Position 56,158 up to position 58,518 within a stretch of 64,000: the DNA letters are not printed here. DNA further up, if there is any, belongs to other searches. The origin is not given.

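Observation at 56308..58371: Unusual 687-aa fusion of a PLP-dependent class I aminotransferase with a C-terminal GNAT acetyltransferase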

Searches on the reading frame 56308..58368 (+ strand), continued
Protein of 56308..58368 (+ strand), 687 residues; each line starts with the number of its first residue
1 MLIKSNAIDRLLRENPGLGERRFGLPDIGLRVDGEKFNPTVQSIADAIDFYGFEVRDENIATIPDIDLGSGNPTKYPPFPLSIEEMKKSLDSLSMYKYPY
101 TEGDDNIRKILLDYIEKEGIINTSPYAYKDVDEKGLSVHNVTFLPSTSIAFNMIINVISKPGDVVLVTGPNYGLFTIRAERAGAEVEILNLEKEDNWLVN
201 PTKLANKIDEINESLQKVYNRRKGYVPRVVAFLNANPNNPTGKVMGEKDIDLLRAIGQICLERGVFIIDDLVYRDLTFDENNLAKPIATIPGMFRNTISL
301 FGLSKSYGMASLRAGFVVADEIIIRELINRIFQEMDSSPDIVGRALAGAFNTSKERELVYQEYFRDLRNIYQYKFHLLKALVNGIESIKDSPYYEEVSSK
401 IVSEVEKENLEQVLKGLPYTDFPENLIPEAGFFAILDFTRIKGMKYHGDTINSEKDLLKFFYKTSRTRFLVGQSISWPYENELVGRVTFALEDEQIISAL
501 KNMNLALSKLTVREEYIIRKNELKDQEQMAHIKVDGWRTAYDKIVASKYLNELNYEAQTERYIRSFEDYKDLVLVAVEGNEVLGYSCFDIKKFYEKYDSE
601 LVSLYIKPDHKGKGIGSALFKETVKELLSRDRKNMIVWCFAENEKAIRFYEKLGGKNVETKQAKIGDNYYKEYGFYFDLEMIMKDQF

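Call 6: search_solved_structures(query=window:56308-58368:+, max_evalue=0.001, show_alignments=2)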
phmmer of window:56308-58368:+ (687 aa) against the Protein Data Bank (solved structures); distinct sequences matched with E-value up to 0.001: 72 (the best 60 are shown).
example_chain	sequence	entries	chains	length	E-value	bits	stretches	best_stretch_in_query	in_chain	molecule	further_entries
1wk4_A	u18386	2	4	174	4.1e-20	75.2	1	518-679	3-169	ttk003001606 | probable acetyltransferase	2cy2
1dju_A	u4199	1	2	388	7.5e-12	47.9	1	222-337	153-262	AROMATIC AMINOTRANSFERASE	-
1gd9_A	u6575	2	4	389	7.6e-12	47.9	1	222-337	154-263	ASPARTATE AMINOTRANSFERASE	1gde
6qp3_A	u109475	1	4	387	4.9e-11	45.2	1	139-323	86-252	Cystathionine beta-lyase PatB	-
4dgt_A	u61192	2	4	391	1.1e-10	44.1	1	143-336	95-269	Putative pyridoxal phosphate-dependent transferase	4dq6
1b5p_A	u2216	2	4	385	6.2e-10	41.6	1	158-398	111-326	PROTEIN (ASPARTATE AMINOTRANSFERASE) | ASPARTATE AMINOTRANSFERASE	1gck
1gc3_A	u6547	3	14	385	6.3e-10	41.6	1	158-398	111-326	ASPARTATE AMINOTRANSFERASE | PROTEIN (ASPARTATE AMINOTRANSFERASE)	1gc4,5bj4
5bj3_A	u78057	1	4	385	6.3e-10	41.6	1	158-398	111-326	PROTEIN (ASPARTATE AMINOTRANSFERASE)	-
1b5o_A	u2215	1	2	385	7.4e-10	41.3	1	158-398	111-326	PROTEIN (ASPARTATE AMINOTRANSFERASE)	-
1bjw_A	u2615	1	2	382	1.3e-09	40.6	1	221-398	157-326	ASPARTATE AMINOTRANSFERASE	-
1bkg_A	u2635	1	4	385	1.3e-09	40.5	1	221-398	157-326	ASPARTATE AMINOTRANSFERASE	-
3pdx_A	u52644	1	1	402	1.7e-09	40.1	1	127-321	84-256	Tyrosine aminotransferase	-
3fvs_A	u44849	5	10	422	3.8e-09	39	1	225-352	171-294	Kynurenine--oxoglutarate transaminase 1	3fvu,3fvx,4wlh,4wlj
1w7l_A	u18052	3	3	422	4e-09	38.9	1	225-351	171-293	KYNURENINE--OXOGLUTARATE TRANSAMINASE I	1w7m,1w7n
6f77_A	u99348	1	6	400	4.8e-09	38.6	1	220-352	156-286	Aspartate aminotransferase A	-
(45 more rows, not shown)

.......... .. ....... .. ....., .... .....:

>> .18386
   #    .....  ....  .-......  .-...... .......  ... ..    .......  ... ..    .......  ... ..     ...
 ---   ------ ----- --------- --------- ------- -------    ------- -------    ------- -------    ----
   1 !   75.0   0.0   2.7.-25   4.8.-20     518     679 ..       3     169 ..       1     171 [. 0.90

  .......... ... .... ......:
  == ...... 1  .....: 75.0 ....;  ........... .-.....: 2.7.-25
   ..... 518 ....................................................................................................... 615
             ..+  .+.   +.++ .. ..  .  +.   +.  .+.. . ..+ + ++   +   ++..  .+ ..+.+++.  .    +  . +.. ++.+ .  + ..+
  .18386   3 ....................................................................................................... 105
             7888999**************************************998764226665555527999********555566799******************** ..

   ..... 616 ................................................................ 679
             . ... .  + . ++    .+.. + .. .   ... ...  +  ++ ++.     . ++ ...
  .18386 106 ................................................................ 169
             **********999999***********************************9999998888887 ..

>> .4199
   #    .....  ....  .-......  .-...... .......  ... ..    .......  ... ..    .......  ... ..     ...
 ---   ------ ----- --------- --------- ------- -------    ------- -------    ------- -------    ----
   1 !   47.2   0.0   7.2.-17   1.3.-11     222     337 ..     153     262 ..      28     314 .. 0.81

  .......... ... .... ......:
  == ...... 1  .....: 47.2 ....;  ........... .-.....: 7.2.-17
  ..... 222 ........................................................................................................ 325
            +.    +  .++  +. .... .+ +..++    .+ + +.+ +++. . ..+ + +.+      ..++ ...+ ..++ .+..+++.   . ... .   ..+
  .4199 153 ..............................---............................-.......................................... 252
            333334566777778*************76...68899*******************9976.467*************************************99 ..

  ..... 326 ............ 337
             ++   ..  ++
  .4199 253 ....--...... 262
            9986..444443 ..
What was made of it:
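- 57856..58359 (+): GNAT acetyltransferase domain (aa 517-684). PDB 1wk4/2cy2 match, E 4.1e-20, over aa 518-679 (call 6).
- On GNAT acetyltransferase (Pfam PF00583 and clan): Full-length sequence match to the solved GNAT 1wk4 (call 6)
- The GNAT matches the T. thermophilus acetyltransferase 1wk4/2cy2 over its whole length (E 4.1e-20, call 6).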

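Call 8: find_related_loci(query=window:56308-58368:+, collection=genome_contigs, flank=8000)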
Query window:56308-58368:+ (687 aa) in genome_contigs; peptide patterns used: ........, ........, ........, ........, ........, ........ (x = any residue, [..] = any of these).
95 stretches matched a pattern; 74 encode a relative of the query (tblastn E <= 1e-3); 71 distinct loci.
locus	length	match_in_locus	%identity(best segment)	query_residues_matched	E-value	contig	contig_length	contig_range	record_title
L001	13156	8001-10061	100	1-687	0e+0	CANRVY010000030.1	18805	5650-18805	MAG TPA_asm: uncultured Tenericutes bacterium isolate SRR15730544_bin.10_metawrap_v1.3_MAG genome assembly, contig: NODE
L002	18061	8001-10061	94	1-687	0e+0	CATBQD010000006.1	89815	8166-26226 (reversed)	MAG: uncultured Bacilli bacterium isolate extra-SRR5927706.69_1677798363 genome assembly, contig: NODE_133_length_89815_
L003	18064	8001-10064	78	1-687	0e+0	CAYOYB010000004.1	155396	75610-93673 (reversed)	MAG TPA_asm: uncultured Muribaculaceae bacterium isolate SRP199465_co1_408 genome assembly, contig: NODE_85_length_15539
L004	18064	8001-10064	78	1-687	0e+0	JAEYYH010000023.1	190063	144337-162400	MAG: Bacillota bacterium isolate OH_CBlB_40 k127_2424008, whole genome shotgun sequence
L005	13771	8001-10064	77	1-687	0e+0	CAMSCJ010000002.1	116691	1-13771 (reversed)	MAG TPA_asm: uncultured Tenericutes bacterium isolate ERR9465718_bin.35_metawrap_v1.3_MAG genome assembly, contig: NODE.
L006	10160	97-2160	77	1-687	0e+0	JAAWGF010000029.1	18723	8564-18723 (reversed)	MAG: Bacilli bacterium isolate ABMPRH_31_1_2 SL341417_scaffold_7947, whole genome shotgun sequence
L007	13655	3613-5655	80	1-680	0e+0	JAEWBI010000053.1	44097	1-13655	MAG: Bacillota bacterium isolate OH_PBB_246 k127_1457103, whole genome shotgun sequence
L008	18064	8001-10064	75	1-687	0e+0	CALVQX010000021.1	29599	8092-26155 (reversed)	MAG: uncultured Bacilli bacterium isolate E07__bin200 genome assembly, contig: E07__k127_6075676, whole genome shotgun s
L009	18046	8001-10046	75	1-683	0e+0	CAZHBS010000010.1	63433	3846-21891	MAG TPA_asm: uncultured Muribaculaceae bacterium isolate SRP287540_co1_193 genome assembly, contig: NODE_374_length_6343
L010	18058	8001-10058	75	1-685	0e+0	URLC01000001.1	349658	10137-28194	uncultured Tenericutes bacterium isolate UMGS1110 genome assembly, contig: NODE_1_length_349658_cov_10.9852, whole genom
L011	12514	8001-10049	75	1-683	0e+0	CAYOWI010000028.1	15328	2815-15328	MAG TPA_asm: uncultured Muribaculaceae bacterium isolate SRP287540_co1_447 genome assembly, contig: NODE_4080_length_153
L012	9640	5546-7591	75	1-682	0e+0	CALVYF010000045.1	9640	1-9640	MAG: uncultured Bacilli bacterium isolate BRZ_SL__bin34 genome assembly, contig: BRZ_SL__NODE_12743_length_9640_cov_10.7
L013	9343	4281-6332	74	1-683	0e+0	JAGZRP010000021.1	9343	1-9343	MAG: Bacillota bacterium isolate L2_022_000G1_dasL2_022_000G1_metabat.metabat.8_sub L2_022_000G1_scaffold_3383, whole ge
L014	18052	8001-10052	74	1-683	0e+0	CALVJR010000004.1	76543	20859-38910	MAG: uncultured Bacilli bacterium isolate BRZ_BH__bin66 genome assembly, contig: BRZ_BH__NODE_383_length_76543_cov_15.10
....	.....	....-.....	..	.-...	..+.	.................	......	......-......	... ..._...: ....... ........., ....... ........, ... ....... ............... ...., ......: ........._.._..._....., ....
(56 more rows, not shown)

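Call 17: search_protein_families(library=padloc, proteins=[window:56308-58368:+], max_evalue=0.1)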
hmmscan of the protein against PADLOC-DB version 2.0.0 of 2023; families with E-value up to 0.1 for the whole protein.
window:56308-58368:+ (687 aa): 1 family
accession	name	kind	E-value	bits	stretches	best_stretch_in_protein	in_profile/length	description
PDLC01931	CARF7--CARF_DUF2103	-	0.0045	14.3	1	520-577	252-308/340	-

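Call 29: search_protein_representatives(protein=window:56308-58368:+)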
Query: 687 residues. Proteins with E-value up to 0.001 (for the whole library): 11161; up to 1e-10: 1303; up to 1e-30: 86. The best 150 are listed.
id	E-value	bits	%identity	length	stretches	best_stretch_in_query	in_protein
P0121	0.0e+00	1044.1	70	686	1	1-685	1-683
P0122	1.9e-165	568.7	53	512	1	7-510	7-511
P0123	6.1e-160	550.5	65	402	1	1-391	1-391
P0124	3.0e-149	515.2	47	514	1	6-503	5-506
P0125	3.3e-134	465.5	47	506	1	6-510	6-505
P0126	1.6e-126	440.1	41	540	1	8-522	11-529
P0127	5.1e-124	431.8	67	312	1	380-684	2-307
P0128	8.5e-123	427.8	71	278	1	218-494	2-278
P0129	1.1e-118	414.2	43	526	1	6-502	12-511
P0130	1.8e-117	410.2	42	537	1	6-509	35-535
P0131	3.5e-112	392.7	42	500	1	6-511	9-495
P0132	1.6e-111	390.5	42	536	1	31-510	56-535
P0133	5.3e-111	388.8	42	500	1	27-508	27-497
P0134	2.7e-109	383.2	42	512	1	8-511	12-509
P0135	2.9e-107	376.5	41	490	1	11-509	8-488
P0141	1.4e-103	364.3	39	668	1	3-511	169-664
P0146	2.2e-98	347.1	37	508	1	21-510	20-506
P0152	3.3e-92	326.7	37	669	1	4-510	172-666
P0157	4.4e-80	286.7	35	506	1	7-503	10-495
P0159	1.5e-76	275.0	33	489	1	7-496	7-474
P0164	3.2e-65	237.5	34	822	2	4-385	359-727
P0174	3.4e-48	181.3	54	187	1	500-680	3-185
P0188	7.3e-38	147.1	29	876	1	68-512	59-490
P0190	6.3e-37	144.1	49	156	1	518-679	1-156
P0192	8.7e-36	140.3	27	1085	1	128-514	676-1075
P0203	2.3e-32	129.0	30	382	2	518-677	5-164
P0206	6.2e-31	124.2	30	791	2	203-522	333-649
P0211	1.5e-29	119.7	32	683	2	226-452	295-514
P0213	1.9e-29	119.4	30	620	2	229-514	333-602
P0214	2.5e-29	118.9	32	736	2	225-515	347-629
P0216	6.0e-29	117.7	28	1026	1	162-557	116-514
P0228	4.0e-27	111.7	27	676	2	223-533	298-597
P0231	9.7e-27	110.4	39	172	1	516-679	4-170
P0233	3.2e-26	108.7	27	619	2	226-524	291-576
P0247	3.4e-24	102.0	24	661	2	225-503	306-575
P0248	3.9e-24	101.8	38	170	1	518-679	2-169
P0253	1.4e-23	100.0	27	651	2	211-513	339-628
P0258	2.8e-23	99.0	29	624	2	226-512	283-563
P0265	7.6e-23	97.5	29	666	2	226-513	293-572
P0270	1.3e-22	96.8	38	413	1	518-678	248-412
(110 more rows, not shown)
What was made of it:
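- Closest known: Thermus thermophilus putative acetyltransferase. Same: Whole-domain GNAT similarity (E 4.1e-20 to 1wk4; 49-54% identity to P0174 and P0190), with the same motif A and catalytic-region residues (calls 6, 29).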

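Call 30: search_protein_families(library=pfam, proteins=[P0141, P0152, P0164, P0122, P0126, P0188, P0192, P0203, P0270, P0216], max_evalue=0.001)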
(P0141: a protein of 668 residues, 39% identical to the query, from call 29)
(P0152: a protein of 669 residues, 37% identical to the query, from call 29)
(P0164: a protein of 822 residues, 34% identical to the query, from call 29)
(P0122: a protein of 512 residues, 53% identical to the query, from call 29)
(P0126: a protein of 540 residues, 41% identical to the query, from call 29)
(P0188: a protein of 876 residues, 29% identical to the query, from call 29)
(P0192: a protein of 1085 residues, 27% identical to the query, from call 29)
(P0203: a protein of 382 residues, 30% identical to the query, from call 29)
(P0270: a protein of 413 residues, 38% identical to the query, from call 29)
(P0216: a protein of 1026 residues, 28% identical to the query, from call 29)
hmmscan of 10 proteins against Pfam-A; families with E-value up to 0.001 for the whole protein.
P0141 (668 aa): 2 families
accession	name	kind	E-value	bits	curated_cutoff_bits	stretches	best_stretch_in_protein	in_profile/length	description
PF00155.27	Aminotran_1_2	-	5.6e-31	108.5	19.7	1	245-487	14-247/361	Aminotransferase class I and II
PF00293.34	NUDIX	-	2.5e-12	47.4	21.1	1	29-140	2-119/134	NUDIX domain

P0152 (669 aa): 2 families
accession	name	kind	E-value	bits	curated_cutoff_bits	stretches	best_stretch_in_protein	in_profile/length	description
PF00155.27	Aminotran_1_2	-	3.8e-30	105.7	19.7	1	247-536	18-294/361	Aminotransferase class I and II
PF00293.34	NUDIX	-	5e-17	62.6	21.1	1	29-142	2-124/134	NUDIX domain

P0164 (822 aa): 1 family
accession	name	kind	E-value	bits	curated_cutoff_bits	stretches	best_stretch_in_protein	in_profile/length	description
PF00155.27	Aminotran_1_2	-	6.2e-21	75.4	19.7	1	421-810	5-358/361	Aminotransferase class I and II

P0122 (512 aa): 1 family
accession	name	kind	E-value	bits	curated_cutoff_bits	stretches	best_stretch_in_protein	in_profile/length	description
PF00155.27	Aminotran_1_2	-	2.9e-23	83.1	19.7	1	64-379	2-255/361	Aminotransferase class I and II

P0126 (540 aa): 1 family
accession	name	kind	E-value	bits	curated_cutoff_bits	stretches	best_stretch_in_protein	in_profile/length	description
PF00155.27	Aminotran_1_2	-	6.1e-29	101.8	19.7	1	85-394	18-297/361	Aminotransferase class I and II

P0188 (876 aa): 1 family
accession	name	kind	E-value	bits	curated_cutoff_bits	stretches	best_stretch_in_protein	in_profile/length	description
PF00155.27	Aminotran_1_2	-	8.2e-33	114.5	19.7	1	59-338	6-268/361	Aminotransferase class I and II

P0192 (1085 aa): 4 families
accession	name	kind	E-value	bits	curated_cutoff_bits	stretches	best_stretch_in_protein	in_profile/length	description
PF00155.27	Aminotran_1_2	-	1.5e-31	110.3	19.7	1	625-1064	2-361/361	Aminotransferase class I and II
PF02775.26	TPP_enzyme_C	-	1.6e-26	93.3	21.9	1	417-565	2-150/151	Thiamine pyrophosphate enzyme, C-terminal TPP binding domain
PF02776.23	TPP_enzyme_N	-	1.2e-24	86.8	26.8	1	23-137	1-114/119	Thiamine pyrophosphate enzyme, N-terminal TPP binding domain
PF00205.28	TPP_enzyme_M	-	1.6e-16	60.7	30.4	1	209-352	1-136/137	Thiamine pyrophosphate enzyme, central domain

P0203 (382 aa): 5 families
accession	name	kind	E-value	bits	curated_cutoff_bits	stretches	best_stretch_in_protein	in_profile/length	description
PF00583.31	Acetyltransf_1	-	5.8e-34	117.3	20.7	2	36-141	12-115/116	Acetyltransferase (GNAT) family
PF13508.13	Acetyltransf_7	-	2.9e-23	82.5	27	2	56-141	2-81/84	Acetyltransferase (GNAT) domain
PF08445.16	FR47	-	5.2e-19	68.5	22.1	2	267-328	20-80/86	FR47-like protein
PF13673.13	Acetyltransf_10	-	2.3e-16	60.4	23.6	2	48-157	21-121/128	Acetyltransferase (GNAT) domain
PF13527.13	Acetyltransf_9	-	0.00062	20.2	25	0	39-142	28-124/127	Acetyltransferase (GNAT) domain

P0270 (413 aa): 6 families
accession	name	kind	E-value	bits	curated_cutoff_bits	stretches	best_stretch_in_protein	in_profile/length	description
PF00583.31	Acetyltransf_1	-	1.4e-18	67.7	20.7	1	293-388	22-115/116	Acetyltransferase (GNAT) family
PF08282.18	Hydrolase_3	-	2.6e-18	67.1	20.9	1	3-208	1-219/255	haloacid dehalogenase-like hydrolase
PF13508.13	Acetyltransf_7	-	5.2e-12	46.4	27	1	301-388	3-81/84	Acetyltransferase (GNAT) domain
PF13673.13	Acetyltransf_10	-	3.7e-09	37.1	23.6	1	292-388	20-106/128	Acetyltransferase (GNAT) domain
PF05116.19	S6PP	-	3.5e-08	33.8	20.3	0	165-208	154-197/247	Sucrose-6F-phosphate phosphohydrolase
PF08445.16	FR47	-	1.2e-07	32.1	22.1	1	333-392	22-80/86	FR47-like protein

P0216 (1026 aa): 1 family
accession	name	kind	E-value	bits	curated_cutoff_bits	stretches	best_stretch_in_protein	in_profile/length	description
PF00155.27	Aminotran_1_2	-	2.9e-13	50.2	19.7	1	112-246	86-208/361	Aminotransferase class I and II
